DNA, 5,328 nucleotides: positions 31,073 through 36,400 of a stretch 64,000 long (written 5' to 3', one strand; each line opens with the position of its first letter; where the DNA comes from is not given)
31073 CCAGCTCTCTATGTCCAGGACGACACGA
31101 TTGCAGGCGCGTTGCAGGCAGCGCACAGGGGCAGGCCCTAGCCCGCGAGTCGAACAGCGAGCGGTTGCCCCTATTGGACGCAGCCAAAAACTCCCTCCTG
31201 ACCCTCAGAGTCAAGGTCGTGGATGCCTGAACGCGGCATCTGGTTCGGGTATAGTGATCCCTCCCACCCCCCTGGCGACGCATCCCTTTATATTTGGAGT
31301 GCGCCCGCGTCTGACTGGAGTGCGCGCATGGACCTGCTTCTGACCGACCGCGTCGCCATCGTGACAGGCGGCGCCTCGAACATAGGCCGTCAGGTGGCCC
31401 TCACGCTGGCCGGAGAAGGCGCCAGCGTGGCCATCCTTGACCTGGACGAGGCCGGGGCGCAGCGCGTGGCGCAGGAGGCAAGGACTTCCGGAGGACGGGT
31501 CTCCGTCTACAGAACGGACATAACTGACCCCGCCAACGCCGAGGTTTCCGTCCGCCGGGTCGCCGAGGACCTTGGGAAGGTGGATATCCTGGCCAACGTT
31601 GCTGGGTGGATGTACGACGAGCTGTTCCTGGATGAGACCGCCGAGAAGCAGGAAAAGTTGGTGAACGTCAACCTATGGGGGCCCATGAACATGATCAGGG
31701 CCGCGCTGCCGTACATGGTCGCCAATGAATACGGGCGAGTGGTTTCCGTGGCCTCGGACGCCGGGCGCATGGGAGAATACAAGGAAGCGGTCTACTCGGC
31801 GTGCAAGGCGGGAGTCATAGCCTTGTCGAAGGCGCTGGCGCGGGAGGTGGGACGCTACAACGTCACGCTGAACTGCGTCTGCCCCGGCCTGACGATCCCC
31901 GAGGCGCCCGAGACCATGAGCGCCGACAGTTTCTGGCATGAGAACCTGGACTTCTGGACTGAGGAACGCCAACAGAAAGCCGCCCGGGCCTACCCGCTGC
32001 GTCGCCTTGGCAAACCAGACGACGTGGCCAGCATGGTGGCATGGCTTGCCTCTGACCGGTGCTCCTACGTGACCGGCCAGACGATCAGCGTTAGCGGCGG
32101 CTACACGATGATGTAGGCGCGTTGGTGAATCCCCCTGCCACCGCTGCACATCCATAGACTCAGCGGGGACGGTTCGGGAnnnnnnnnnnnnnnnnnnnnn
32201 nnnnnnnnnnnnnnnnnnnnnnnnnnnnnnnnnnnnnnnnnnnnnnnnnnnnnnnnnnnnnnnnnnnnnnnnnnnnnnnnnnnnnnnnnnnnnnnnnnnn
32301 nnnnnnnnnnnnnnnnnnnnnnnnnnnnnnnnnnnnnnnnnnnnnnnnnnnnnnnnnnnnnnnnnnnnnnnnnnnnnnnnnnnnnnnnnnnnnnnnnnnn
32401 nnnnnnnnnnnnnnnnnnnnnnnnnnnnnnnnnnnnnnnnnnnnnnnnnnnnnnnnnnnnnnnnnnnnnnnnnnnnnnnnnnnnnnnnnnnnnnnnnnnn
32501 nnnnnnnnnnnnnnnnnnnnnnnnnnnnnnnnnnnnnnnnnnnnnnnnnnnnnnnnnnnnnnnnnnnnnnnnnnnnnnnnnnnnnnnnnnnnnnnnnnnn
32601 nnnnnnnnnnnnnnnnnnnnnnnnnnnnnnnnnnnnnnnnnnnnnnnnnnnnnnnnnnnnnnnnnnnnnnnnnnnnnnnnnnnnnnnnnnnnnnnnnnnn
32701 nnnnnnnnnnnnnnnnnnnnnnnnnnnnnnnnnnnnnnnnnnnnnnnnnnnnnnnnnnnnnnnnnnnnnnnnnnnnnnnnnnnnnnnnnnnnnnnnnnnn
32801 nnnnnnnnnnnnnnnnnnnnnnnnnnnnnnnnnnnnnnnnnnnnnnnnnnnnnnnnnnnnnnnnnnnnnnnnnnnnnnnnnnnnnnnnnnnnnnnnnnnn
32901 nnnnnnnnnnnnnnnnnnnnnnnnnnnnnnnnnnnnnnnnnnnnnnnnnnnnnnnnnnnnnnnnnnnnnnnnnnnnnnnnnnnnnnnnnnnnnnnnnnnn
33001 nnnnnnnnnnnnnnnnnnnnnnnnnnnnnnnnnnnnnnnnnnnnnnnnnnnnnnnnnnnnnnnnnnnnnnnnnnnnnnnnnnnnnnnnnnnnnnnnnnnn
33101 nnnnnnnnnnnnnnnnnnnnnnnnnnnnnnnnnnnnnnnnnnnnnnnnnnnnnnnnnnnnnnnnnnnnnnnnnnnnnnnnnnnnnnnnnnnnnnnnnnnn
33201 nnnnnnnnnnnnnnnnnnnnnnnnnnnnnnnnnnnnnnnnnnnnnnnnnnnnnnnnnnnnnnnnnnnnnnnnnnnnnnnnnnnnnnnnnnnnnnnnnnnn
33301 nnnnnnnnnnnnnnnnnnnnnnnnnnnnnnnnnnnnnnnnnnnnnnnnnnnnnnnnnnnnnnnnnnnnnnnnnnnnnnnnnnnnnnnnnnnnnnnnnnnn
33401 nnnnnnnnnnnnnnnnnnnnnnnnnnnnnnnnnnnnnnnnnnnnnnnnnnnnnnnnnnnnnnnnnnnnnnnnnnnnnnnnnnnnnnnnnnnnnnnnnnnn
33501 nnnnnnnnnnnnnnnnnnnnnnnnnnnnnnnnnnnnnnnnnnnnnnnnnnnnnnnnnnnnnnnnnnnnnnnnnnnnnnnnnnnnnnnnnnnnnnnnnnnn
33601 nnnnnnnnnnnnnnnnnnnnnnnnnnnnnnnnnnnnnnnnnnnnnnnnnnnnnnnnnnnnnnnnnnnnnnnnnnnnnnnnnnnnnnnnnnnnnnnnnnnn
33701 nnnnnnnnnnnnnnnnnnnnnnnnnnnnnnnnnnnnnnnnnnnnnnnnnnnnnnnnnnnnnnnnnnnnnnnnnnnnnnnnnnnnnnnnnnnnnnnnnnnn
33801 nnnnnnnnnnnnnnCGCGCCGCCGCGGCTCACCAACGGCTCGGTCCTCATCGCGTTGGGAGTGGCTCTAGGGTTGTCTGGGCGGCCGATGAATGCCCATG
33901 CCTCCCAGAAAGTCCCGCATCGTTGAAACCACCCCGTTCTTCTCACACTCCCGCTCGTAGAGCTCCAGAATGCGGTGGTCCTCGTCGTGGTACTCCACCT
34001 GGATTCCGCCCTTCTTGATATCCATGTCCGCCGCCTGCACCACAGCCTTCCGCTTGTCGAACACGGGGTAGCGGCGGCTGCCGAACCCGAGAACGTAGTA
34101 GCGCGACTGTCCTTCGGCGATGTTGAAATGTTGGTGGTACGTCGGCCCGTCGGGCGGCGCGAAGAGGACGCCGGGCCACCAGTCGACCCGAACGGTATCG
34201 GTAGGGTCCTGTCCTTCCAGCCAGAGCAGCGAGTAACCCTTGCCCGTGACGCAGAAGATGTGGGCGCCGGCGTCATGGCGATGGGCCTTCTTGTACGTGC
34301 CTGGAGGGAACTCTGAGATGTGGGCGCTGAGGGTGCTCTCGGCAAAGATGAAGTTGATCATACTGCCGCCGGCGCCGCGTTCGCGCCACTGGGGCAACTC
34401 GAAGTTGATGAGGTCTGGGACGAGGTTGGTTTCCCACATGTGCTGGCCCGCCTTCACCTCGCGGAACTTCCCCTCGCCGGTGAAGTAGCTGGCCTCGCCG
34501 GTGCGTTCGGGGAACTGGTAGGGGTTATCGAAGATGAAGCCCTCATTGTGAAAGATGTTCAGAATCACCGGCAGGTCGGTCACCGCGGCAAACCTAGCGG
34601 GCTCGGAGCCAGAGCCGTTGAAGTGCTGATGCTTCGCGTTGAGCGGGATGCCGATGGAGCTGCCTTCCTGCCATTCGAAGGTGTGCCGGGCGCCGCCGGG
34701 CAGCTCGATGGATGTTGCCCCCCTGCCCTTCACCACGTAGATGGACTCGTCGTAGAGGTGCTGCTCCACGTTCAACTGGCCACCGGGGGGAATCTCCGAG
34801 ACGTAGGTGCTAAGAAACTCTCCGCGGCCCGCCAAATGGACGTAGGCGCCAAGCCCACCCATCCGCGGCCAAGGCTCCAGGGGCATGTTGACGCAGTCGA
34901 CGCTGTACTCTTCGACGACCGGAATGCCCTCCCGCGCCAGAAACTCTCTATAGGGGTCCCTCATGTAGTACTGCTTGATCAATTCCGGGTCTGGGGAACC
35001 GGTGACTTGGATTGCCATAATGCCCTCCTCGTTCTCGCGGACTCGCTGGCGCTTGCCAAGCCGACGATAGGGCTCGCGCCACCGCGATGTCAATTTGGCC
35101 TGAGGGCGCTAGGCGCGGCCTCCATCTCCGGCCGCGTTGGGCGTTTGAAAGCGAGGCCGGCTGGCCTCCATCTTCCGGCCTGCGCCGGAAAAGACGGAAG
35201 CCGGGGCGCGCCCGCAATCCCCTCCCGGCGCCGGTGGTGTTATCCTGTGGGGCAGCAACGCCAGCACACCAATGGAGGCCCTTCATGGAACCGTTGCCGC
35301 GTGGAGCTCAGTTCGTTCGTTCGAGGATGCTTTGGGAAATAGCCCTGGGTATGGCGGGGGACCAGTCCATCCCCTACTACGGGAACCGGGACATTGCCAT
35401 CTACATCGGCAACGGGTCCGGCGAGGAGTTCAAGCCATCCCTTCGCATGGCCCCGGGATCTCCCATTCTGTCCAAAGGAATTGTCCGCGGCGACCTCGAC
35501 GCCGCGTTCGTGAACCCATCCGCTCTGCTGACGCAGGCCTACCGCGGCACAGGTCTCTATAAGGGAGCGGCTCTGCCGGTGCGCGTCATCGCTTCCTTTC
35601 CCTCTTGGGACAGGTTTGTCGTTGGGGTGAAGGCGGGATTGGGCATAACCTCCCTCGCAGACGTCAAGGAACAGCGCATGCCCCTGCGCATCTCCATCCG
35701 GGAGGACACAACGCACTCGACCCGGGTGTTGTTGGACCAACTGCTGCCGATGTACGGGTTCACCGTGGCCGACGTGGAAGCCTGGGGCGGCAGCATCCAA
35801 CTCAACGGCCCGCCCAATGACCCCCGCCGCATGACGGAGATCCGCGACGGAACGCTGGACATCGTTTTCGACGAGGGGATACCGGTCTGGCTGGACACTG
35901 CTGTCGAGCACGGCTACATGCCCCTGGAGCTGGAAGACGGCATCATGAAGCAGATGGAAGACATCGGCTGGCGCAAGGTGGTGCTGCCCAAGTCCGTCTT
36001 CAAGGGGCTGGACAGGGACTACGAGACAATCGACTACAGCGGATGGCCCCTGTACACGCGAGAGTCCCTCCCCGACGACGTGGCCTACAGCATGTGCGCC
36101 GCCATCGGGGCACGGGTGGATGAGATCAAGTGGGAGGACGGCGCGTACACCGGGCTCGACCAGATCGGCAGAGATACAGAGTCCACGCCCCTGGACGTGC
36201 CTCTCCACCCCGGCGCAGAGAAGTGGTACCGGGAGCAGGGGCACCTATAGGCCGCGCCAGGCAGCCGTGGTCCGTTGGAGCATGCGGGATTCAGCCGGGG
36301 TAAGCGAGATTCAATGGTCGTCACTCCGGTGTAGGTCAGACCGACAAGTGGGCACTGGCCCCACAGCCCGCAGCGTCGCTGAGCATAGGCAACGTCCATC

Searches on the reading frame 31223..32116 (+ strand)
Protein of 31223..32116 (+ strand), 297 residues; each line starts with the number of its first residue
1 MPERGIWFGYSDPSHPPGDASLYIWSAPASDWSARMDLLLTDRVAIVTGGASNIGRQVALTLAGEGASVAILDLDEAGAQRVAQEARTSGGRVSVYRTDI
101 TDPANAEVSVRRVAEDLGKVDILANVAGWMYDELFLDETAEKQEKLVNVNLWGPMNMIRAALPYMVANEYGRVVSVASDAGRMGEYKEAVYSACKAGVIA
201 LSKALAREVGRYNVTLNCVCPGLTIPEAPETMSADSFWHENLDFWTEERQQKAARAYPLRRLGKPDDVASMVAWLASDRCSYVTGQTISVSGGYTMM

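Call 65: search_protein_families(library=pfam, proteins=[window:31223-32116:+], max_evalue=0.00001)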
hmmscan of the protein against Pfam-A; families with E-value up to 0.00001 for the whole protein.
window:31223-32116:+ (297 aa): 4 families
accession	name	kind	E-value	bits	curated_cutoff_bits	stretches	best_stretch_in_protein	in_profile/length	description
PF13561.12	adh_short_C2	-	2.1e-56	191.6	27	1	51-295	3-236/236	Enoyl-(Acyl carrier protein) reductase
PF00106.31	adh_short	-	7.7e-50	169.5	26.6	1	43-225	1-183/195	short chain dehydrogenase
PF08659.16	KR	-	3.8e-13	50.2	22.6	1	46-204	4-162/180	KR domain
PF01370.27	Epimerase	-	3.3e-06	27.1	20.9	1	46-210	2-161/240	NAD dependent epimerase/dehydratase family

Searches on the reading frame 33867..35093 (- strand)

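Call 65: search_protein_families(library=pfam, proteins=[window:33867-35093:-], max_evalue=0.00001)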
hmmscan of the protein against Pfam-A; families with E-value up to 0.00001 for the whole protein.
window:33867-35093:- (408 aa): 2 families
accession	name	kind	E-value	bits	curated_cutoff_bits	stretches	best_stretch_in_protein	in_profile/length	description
PF07883.17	Cupin_2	-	4.8e-11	42.6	27.2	1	98-171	2-69/70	Cupin domain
PF12973.13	Cupin_7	-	2.5e-06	27.7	27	0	235-285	12-63/105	ChrR Cupin-like domain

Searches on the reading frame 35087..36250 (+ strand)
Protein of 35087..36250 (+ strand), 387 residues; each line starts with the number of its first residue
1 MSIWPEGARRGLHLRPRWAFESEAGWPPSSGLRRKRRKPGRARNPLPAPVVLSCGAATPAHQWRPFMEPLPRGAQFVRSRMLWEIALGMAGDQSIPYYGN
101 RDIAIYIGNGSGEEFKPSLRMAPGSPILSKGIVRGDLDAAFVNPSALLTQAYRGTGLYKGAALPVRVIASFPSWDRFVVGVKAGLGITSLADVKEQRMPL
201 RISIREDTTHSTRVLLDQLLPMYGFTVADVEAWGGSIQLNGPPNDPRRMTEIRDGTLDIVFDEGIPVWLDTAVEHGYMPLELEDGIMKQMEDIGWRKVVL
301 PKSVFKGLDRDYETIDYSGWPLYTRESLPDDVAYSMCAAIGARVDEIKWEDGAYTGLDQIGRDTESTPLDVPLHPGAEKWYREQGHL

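Call 65: search_protein_families(library=pfam, proteins=[window:35087-36250:+], max_evalue=0.00001)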
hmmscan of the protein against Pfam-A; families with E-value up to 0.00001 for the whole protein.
window:35087-36250:+ (387 aa): 1 family
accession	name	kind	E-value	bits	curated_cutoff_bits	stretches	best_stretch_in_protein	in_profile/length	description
PF16868.10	NMT1_3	-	1.2e-14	55.1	27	1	135-385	51-289/289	NMT1-like family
